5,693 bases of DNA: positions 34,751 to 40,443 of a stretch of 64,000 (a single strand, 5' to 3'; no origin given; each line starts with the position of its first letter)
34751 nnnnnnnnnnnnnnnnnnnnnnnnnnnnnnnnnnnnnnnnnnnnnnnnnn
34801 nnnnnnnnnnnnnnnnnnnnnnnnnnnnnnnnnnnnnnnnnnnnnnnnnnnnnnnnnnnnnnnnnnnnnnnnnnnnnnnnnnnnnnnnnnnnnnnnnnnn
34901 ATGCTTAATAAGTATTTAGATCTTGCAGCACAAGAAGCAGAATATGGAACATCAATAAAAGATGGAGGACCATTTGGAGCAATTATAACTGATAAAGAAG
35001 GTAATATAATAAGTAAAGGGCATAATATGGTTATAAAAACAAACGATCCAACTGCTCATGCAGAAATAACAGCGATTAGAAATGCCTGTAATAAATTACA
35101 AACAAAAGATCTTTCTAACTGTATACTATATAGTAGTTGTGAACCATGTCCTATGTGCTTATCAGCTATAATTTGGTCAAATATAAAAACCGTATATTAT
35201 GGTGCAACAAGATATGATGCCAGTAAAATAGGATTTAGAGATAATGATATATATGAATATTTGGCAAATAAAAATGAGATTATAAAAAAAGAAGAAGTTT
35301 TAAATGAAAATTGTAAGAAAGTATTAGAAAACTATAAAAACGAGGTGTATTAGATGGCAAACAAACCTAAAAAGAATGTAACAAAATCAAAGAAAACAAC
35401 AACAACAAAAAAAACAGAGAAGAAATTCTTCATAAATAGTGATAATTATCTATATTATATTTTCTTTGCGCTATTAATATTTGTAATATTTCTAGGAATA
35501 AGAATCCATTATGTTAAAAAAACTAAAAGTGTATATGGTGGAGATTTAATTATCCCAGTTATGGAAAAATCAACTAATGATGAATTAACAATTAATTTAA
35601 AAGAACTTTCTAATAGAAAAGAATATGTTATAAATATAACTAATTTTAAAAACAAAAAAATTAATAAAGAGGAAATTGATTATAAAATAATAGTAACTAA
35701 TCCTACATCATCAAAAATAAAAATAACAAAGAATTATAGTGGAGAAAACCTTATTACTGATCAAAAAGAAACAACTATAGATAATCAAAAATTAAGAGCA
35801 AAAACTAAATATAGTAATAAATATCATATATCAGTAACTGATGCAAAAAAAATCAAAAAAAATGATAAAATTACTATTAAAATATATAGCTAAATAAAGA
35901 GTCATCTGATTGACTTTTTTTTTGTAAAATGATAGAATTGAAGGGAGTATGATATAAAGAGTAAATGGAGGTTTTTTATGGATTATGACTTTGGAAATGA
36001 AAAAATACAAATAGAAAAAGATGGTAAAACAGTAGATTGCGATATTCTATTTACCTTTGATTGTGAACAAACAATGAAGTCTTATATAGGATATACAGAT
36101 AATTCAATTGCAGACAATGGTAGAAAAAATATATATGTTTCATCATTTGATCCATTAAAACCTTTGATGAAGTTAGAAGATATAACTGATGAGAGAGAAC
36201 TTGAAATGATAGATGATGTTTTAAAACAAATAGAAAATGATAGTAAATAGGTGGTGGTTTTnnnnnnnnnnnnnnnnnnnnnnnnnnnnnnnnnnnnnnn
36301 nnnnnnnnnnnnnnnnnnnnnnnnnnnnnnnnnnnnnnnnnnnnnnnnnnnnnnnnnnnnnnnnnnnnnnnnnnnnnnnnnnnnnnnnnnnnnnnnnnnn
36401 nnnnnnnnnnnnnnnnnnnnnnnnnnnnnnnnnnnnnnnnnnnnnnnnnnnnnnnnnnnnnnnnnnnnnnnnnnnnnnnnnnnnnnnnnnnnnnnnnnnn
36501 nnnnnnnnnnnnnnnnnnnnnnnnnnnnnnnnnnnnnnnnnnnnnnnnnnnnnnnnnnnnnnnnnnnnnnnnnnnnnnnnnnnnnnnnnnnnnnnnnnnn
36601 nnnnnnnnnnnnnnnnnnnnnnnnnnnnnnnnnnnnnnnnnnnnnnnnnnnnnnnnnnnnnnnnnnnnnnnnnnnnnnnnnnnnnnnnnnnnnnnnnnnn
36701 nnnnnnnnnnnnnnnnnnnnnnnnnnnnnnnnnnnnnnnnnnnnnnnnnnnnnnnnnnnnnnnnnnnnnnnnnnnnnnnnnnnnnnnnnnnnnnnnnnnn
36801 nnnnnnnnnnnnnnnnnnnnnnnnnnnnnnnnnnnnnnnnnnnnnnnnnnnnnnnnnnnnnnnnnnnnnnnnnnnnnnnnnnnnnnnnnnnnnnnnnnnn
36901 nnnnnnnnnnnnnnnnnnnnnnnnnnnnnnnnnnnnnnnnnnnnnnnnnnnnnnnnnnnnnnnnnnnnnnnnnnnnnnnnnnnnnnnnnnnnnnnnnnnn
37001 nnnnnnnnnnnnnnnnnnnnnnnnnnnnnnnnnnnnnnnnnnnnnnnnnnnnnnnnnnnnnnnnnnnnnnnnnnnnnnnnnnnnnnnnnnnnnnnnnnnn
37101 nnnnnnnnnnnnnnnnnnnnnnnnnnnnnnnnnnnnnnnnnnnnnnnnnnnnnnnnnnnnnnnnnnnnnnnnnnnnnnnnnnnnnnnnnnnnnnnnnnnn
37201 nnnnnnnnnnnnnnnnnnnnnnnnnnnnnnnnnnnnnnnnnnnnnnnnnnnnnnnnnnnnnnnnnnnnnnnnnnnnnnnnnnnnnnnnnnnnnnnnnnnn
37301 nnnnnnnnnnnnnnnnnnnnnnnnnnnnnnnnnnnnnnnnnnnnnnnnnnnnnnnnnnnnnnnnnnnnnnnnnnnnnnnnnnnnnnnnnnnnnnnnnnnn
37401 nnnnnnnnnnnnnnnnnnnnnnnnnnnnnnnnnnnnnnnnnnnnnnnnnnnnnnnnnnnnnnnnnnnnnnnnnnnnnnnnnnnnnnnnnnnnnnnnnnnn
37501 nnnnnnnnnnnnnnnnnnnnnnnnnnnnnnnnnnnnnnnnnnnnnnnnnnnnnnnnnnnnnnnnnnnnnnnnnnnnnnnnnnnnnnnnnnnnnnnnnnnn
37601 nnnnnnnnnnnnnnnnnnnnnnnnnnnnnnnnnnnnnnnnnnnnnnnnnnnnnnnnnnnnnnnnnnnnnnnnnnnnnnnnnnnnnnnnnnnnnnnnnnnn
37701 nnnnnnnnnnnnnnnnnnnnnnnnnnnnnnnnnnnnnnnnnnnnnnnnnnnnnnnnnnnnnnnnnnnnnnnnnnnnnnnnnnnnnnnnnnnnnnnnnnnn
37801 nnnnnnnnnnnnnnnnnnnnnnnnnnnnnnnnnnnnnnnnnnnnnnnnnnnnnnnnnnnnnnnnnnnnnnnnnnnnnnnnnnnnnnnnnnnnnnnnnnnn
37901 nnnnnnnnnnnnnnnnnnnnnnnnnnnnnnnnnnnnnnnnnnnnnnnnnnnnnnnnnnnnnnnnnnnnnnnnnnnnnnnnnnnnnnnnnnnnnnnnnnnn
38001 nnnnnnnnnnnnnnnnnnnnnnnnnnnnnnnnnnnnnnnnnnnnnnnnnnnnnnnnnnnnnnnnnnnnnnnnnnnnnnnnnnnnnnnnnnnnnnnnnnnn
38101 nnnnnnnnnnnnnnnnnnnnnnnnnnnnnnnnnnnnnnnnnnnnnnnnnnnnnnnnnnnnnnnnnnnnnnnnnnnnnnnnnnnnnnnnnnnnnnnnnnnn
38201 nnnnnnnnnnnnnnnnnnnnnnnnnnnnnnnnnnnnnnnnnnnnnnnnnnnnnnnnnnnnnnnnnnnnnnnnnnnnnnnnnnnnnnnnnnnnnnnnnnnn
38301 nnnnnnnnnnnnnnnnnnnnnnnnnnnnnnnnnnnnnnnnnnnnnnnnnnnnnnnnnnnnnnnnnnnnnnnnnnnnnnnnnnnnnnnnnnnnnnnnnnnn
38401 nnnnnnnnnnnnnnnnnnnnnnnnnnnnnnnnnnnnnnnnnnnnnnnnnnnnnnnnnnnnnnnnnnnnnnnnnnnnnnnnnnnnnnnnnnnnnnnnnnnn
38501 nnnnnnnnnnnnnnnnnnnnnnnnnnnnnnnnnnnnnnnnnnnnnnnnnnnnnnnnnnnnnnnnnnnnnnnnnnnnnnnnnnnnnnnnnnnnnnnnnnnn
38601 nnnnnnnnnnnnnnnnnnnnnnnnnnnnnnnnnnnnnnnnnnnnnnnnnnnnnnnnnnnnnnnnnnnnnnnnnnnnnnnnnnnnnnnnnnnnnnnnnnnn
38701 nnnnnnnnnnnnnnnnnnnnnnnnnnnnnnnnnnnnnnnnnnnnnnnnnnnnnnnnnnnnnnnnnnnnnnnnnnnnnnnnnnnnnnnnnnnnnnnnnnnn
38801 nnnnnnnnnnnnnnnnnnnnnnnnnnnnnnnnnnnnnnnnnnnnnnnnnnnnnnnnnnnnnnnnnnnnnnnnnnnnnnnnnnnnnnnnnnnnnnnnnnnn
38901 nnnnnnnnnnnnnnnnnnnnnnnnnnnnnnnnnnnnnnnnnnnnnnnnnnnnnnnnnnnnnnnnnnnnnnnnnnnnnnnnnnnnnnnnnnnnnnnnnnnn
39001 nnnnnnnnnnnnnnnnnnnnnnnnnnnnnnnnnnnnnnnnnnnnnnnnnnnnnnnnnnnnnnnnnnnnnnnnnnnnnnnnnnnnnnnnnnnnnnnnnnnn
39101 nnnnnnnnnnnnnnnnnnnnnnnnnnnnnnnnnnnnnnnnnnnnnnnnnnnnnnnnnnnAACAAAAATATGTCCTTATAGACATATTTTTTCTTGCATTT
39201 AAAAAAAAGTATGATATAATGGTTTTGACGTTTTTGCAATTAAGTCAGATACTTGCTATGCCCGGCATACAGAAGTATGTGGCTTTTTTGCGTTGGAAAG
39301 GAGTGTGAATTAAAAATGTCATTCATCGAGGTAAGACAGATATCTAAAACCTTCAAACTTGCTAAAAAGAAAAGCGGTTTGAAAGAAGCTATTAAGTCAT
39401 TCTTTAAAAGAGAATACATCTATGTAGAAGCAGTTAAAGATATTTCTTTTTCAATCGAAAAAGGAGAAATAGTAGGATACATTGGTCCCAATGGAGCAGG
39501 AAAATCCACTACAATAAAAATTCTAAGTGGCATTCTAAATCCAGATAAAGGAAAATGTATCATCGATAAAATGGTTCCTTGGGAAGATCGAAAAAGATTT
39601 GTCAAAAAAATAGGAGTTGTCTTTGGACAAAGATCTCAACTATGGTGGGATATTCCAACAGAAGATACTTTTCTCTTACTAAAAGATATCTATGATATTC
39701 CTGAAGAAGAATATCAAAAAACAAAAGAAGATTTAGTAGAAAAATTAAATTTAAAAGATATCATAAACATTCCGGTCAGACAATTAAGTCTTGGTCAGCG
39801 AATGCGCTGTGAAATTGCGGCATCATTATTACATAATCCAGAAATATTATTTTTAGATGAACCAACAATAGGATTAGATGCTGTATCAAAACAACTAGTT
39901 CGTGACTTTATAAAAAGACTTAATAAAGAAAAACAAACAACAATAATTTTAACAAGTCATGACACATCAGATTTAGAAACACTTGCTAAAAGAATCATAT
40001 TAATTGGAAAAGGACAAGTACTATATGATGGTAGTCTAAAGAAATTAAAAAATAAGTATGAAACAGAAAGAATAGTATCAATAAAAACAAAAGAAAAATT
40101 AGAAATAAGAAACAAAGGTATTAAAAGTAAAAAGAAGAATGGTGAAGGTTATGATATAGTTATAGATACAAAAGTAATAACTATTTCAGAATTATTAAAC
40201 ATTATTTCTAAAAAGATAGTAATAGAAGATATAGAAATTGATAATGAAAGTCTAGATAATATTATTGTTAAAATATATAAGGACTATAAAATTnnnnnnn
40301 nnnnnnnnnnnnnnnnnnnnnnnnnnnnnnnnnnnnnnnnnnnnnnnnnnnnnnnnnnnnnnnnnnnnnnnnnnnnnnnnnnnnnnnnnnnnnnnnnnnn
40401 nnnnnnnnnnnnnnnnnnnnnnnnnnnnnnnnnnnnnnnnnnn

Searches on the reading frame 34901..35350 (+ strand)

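Call 38: search_protein_families(library=pfam, proteins=[window:34901-35350:+], max_evalue=0.0001)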
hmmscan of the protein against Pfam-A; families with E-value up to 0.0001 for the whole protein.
window:34901-35350:+ (150 aa): 3 families
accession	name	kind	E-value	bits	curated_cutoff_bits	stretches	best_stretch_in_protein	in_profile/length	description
PF00383.29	dCMP_cyt_deam_1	-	3.9e-28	97.8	25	1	3-101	5-101/102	Cytidine and deoxycytidylate deaminase zinc-binding region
PF14437.12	MafB19-deam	-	1.4e-21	77.3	27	1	7-144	8-136/142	MafB19-like deaminase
PF18750.7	SNAD4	-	4.1e-05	24.1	27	1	42-91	22-72/130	Secreted Novel AID/APOBEC-like Deaminase 4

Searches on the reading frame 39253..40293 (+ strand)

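Call 38: search_protein_families(library=pfam, proteins=[window:39253-40293:+], max_evalue=0.0001)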
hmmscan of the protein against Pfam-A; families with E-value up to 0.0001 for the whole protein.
window:39253-40293:+ (347 aa): 2 families
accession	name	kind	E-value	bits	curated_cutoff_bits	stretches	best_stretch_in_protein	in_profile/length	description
PF00005.33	ABC_tran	-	6.5e-29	101.7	25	1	61-205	1-136/137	ABC transporter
PF13304.12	AAA_21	-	9.5e-14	52.6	27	1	161-238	221-300/304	AAA domain, putative AbiEii toxin, Type IV TA system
